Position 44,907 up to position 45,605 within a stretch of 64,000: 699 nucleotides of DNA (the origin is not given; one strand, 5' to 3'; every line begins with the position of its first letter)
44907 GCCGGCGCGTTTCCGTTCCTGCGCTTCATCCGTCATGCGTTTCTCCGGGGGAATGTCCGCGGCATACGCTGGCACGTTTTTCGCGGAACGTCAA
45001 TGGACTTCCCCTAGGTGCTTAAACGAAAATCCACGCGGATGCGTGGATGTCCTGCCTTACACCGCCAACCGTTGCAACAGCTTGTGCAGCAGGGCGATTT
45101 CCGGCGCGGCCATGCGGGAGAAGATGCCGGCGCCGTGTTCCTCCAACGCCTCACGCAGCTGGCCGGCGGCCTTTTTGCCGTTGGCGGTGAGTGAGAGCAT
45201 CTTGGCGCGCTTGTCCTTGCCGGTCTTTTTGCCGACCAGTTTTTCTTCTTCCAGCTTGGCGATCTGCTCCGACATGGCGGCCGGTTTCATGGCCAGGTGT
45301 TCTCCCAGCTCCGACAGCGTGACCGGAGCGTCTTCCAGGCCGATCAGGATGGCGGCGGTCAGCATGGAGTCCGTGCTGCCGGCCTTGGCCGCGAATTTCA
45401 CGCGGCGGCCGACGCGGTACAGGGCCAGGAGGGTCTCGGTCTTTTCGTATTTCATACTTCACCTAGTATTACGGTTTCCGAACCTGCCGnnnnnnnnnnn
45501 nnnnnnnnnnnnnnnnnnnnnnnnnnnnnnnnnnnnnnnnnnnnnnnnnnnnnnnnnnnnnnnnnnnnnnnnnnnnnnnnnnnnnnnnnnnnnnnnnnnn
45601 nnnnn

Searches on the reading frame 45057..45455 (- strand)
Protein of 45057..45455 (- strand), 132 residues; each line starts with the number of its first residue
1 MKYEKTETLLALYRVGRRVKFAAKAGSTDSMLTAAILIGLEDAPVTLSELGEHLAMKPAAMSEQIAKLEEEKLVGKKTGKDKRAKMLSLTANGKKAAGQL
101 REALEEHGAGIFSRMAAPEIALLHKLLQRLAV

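Call 72: search_protein_families(library=pfam, proteins=[window:45057-45455:-], max_evalue=0.01)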
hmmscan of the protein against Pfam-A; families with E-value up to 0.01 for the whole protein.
window:45057-45455:- (132 aa): 8 families
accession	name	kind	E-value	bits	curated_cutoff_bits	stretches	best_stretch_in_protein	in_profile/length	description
PF13463.12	HTH_27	-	7.3e-07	29.8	22.2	1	34-93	6-68/68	Winged helix DNA-binding domain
PF12802.13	MarR_2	-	2.6e-06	27.9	27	1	34-84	8-61/61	MarR family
PF12840.13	HTH_20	-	2.2e-05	24.8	27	1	32-74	5-48/51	Helix-turn-helix domain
PF01047.28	MarR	-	0.0001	22.6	24.6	1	44-83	17-57/59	MarR family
PF01022.26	HTH_5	-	0.00014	22.1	22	1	36-74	7-45/47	Bacterial regulatory protein, arsR family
PF13601.12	HTH_34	-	0.00072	20.1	27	1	43-106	13-78/80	Winged helix DNA-binding domain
PF24270.1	HTH_Cmi2_C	-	0.0047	17.6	27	1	27-78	71-122/125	Cmi2, C-terminal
PF01325.25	Fe_dep_repress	-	0.0089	16.7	26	0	41-75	19-53/60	Iron dependent repressor, N-terminal DNA binding domain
